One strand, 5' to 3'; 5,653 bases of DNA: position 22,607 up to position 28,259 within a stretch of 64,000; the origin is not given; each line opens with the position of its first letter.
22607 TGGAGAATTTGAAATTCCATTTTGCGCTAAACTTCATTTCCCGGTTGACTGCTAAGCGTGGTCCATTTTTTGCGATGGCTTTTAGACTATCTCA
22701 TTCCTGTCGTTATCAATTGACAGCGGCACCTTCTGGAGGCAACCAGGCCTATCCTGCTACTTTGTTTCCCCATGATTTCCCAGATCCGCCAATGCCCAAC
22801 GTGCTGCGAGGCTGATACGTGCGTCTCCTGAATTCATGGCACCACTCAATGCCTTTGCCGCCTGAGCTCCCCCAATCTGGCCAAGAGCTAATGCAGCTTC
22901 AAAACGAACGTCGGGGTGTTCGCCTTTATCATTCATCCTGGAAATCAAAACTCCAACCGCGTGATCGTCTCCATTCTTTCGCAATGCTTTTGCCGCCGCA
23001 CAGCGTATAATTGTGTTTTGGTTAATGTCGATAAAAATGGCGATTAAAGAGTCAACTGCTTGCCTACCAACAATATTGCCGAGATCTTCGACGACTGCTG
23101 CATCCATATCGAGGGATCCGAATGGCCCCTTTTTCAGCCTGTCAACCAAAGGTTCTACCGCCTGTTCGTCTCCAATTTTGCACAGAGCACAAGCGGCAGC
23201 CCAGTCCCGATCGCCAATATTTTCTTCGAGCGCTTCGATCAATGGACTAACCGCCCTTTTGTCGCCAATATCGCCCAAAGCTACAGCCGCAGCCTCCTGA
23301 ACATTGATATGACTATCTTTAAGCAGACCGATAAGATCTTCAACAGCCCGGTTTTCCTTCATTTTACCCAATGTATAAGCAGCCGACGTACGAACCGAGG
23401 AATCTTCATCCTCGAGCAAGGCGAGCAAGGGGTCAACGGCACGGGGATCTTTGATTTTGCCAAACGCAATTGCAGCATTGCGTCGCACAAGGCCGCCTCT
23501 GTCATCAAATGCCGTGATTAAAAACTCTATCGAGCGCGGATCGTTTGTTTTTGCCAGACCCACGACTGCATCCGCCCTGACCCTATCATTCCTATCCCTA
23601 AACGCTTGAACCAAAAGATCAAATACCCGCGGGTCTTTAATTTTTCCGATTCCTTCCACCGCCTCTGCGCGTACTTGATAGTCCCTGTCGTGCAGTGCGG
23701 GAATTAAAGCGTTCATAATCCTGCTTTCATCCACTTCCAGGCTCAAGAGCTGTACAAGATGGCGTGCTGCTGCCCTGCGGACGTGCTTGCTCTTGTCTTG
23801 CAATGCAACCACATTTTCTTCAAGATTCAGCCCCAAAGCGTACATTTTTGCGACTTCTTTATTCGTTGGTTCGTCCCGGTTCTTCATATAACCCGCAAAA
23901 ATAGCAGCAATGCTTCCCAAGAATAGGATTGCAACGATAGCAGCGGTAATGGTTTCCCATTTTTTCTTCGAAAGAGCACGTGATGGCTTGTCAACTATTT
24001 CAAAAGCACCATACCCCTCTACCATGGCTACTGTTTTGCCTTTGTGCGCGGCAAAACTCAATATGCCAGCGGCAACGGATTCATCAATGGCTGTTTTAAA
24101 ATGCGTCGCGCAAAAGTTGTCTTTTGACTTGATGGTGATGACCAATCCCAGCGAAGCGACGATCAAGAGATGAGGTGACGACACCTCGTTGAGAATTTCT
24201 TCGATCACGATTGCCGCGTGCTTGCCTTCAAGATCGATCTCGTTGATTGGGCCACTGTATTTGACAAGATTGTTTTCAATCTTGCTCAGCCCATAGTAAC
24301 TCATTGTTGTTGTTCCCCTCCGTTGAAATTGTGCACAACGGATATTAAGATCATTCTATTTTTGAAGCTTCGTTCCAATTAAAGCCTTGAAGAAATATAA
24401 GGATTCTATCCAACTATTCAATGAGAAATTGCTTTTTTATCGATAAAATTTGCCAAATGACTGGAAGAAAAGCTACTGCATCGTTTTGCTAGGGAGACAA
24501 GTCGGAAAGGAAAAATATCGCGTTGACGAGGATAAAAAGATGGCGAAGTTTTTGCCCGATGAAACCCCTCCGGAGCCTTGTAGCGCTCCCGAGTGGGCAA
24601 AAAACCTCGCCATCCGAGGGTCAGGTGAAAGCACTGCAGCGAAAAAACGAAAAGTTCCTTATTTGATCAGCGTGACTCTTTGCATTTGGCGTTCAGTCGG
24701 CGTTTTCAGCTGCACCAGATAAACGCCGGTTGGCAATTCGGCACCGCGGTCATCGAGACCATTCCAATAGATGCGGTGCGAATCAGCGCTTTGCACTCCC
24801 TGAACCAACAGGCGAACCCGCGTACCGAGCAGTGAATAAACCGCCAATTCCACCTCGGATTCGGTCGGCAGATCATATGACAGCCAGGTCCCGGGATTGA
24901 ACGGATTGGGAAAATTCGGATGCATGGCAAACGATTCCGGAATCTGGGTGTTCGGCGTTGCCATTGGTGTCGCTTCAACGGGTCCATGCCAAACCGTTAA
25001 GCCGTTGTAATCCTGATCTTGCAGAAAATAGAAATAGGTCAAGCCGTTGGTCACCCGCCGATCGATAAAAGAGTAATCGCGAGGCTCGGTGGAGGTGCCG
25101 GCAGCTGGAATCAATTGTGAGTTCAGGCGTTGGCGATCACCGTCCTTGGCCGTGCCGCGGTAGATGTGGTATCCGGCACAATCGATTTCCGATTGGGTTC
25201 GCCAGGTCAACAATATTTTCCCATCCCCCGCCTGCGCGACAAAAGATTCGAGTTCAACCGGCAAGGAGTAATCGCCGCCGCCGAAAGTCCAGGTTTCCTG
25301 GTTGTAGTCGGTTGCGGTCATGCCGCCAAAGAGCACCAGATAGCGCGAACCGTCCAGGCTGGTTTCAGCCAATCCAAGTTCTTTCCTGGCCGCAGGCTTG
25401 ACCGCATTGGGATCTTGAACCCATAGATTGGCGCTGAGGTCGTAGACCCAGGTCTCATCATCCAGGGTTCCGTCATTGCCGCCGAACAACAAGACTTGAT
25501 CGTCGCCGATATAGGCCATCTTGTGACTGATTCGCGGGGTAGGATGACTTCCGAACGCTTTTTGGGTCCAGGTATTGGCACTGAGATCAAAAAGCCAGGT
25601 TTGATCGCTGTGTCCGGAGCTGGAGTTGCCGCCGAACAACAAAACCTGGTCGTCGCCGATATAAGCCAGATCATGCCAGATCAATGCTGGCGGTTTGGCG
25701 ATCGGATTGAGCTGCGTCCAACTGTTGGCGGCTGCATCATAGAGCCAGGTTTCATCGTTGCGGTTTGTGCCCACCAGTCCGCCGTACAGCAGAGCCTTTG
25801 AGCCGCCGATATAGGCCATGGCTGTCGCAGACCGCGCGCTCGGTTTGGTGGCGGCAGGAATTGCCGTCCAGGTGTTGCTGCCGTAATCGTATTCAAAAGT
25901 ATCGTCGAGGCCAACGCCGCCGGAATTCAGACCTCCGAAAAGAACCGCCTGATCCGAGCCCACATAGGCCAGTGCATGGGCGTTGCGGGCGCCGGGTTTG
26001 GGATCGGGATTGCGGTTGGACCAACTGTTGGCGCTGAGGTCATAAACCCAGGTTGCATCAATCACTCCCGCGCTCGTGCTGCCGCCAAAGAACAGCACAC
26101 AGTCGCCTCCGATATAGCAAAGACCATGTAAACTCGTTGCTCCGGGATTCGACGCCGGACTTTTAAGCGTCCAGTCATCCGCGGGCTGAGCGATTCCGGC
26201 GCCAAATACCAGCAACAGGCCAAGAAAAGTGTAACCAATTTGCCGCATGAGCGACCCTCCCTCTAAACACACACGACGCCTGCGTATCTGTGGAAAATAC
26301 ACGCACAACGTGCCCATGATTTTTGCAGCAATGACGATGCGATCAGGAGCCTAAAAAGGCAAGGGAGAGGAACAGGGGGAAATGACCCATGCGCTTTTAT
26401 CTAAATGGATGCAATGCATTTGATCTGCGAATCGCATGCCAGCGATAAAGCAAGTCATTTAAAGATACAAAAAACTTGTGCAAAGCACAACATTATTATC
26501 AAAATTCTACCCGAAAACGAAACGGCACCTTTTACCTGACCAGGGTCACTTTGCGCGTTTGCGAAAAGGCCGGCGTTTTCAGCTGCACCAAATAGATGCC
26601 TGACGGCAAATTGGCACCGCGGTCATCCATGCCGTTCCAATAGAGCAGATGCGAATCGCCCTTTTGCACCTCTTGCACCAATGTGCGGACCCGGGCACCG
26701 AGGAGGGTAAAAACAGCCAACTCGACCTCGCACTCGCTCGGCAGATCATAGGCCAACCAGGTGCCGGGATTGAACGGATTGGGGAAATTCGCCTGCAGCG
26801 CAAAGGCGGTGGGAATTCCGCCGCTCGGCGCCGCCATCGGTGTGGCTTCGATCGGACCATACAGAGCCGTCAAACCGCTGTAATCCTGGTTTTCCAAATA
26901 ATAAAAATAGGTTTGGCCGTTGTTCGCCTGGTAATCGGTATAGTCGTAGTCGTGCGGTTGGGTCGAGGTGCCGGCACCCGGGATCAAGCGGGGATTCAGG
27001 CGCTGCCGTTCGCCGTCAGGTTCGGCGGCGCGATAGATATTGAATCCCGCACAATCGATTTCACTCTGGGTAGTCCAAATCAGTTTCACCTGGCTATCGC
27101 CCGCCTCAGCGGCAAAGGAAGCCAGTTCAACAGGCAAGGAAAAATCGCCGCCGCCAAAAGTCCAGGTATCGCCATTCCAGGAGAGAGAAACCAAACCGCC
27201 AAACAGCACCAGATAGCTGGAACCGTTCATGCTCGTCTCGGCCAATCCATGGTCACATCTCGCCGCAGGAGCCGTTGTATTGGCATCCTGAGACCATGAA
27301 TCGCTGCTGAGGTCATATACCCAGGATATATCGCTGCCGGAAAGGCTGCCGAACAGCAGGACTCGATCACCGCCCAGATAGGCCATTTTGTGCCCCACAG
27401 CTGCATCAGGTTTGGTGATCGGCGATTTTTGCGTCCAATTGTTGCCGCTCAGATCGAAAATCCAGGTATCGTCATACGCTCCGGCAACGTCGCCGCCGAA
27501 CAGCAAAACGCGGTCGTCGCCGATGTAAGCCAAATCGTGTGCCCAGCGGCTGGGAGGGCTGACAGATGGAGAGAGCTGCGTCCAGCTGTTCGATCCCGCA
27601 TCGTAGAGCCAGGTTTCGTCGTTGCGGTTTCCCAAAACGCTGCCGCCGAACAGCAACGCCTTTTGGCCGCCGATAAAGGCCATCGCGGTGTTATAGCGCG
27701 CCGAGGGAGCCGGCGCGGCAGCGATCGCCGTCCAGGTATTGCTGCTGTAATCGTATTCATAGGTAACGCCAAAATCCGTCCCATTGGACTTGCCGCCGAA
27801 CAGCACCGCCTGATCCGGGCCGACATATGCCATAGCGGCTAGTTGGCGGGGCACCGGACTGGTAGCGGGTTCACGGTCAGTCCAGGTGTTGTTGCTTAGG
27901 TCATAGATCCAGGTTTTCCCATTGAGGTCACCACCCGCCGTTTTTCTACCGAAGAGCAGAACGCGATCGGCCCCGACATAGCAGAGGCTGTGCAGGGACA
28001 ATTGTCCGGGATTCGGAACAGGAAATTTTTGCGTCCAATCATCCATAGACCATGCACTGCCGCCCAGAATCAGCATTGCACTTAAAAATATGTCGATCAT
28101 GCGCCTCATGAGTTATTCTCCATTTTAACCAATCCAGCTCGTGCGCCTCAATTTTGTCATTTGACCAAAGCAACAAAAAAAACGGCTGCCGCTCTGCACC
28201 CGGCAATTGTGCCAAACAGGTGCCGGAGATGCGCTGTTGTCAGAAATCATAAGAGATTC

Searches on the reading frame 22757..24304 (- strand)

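Call 70: search_protein_families(library=pfam, proteins=[window:22757-24304:-], max_evalue=0.0001)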
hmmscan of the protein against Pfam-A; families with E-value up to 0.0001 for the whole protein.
window:22757-24304:- (515 aa): 9 families
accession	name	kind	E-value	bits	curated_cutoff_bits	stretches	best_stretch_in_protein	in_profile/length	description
PF13646.12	HEAT_2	-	2e-55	185.5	27.7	4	198-274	2-80/88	HEAT repeats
PF03130.22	HEAT_PBS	-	1.5e-46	151.9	20.9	2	335-360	1-26/27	PBS lyase HEAT-like repeat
PF02985.28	HEAT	-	3.4e-27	92.3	23.5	0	290-315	2-27/31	HEAT repeat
PF13513.12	HEAT_EZ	-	2.3e-19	69.9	27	0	287-314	27-54/55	HEAT-like repeat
PF00514.29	Arm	-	9.5e-14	51.3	20.6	0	286-313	10-37/41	Armadillo/beta-catenin-like repeat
PF12717.13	Cnd1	-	8.6e-12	45.8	26.4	1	273-350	2-89/162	non-SMC mitotic condensation complex subunit 1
PF01602.26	Adaptin_N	-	5e-09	35.7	37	0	267-363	89-196/524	Adaptin N terminal region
PF01347.28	Vitellogenin_N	-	6.1e-06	25.5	24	0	381-474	458-556/590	Lipoprotein amino terminal region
PF25767.1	ARM_TBCD_2nd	-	4.7e-05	23.4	29.7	0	194-223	76-105/245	Tubulin-specific chaperone D-like, ARM repeats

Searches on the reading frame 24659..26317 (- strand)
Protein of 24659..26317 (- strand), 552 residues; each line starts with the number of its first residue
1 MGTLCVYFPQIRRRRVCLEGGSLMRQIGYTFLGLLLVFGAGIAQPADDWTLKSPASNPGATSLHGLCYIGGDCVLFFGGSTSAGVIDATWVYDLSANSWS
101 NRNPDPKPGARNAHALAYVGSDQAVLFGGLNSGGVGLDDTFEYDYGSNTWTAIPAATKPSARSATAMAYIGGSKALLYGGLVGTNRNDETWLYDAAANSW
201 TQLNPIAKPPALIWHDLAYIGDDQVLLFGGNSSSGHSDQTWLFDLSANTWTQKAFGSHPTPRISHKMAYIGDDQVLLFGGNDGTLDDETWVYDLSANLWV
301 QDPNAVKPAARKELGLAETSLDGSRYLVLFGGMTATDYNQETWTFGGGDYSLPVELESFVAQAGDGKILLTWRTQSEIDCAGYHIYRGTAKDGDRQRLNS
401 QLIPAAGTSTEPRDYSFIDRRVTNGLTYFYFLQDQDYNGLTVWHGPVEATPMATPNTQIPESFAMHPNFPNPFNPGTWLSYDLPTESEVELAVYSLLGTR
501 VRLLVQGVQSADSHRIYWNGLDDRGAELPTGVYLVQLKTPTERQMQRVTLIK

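Call 70: search_protein_families(library=pfam, proteins=[window:24659-26317:-], max_evalue=0.0001)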
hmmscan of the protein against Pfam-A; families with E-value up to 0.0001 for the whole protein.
window:24659-26317:- (552 aa): 9 families
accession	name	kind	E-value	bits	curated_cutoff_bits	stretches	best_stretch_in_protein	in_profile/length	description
PF24681.1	Kelch_KLHDC2_KLHL20_DRC7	-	8.9e-43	146.6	50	2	157-332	46-221/221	KLHDC2/KLHL20/DRC7 Kelch-repeats domain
PF13415.12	Kelch_3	-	1.2e-41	140.5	22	5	223-270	2-48/48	Galactose oxidase, central domain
PF13418.12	Kelch_4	-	1.9e-37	127.4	21.6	4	219-252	9-43/49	Galactose oxidase, central domain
PF24981.1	Beta-prop_ATRN-LZTR1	-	1.2e-32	113.8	50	2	126-252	3-137/289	Attractin/LZTR1 beta-propeller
PF13964.12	Kelch_6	-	1.4e-16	60.2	25.3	0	220-262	10-50/50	Kelch motif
PF01344.31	Kelch_1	-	1.9e-16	59.7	20.1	0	126-154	16-43/46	Kelch motif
PF07646.21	Kelch_2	-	3.8e-13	49.1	21.3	0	69-106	9-48/48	Kelch motif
PF13854.13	Kelch_HCF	-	1.9e-12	47.5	113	0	62-236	68-263/345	Host cell factor, Kelch-repeats domain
PF13860.13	FlgD_ig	-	1.4e-06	28.6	27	1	486-539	21-75/79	FlgD Ig-like domain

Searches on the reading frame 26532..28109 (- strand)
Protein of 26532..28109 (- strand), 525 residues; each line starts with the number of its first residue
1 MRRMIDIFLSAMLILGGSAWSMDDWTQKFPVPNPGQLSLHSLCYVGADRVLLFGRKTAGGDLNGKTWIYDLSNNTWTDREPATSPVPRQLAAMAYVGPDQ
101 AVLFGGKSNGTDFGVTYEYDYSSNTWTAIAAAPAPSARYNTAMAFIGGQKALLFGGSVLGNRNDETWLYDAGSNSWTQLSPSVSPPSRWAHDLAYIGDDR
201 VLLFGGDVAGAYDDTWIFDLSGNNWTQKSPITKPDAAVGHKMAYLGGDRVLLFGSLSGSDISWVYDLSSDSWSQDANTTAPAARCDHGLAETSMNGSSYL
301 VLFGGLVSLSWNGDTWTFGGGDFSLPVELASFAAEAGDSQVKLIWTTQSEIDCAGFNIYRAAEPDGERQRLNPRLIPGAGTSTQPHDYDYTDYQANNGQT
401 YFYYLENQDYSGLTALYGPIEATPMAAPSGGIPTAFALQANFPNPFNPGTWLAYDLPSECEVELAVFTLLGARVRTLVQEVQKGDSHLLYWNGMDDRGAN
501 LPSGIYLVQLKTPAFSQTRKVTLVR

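Call 70: search_protein_families(library=pfam, proteins=[window:26532-28109:-], max_evalue=0.0001)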
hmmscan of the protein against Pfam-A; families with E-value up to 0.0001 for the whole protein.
window:26532-28109:- (525 aa): 9 families
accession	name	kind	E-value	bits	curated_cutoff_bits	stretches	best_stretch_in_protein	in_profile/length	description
PF24681.1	Kelch_KLHDC2_KLHL20_DRC7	-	7e-47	160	50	2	40-254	2-220/221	KLHDC2/KLHL20/DRC7 Kelch-repeats domain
PF24981.1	Beta-prop_ATRN-LZTR1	-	1.2e-27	97.4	50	2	103-183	3-86/289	Attractin/LZTR1 beta-propeller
PF13418.12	Kelch_4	-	1.4e-27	95.8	21.6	2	193-227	7-43/49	Galactose oxidase, central domain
PF13415.12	Kelch_3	-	1.2e-25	89.5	22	1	99-146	2-48/48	Galactose oxidase, central domain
PF13964.12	Kelch_6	-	2.5e-19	68.9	25.3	0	188-234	2-49/50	Kelch motif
PF01344.31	Kelch_1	-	1.3e-10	41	20.1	0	103-130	16-43/46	Kelch motif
PF13854.13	Kelch_HCF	-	1e-09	38.6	113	0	134-225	181-275/345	Host cell factor, Kelch-repeats domain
PF13860.13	FlgD_ig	-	3.8e-05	24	27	0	457-511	19-74/79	FlgD Ig-like domain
PF07646.21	Kelch_2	-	4.8e-05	23.6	21.3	0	138-181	2-46/48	Kelch motif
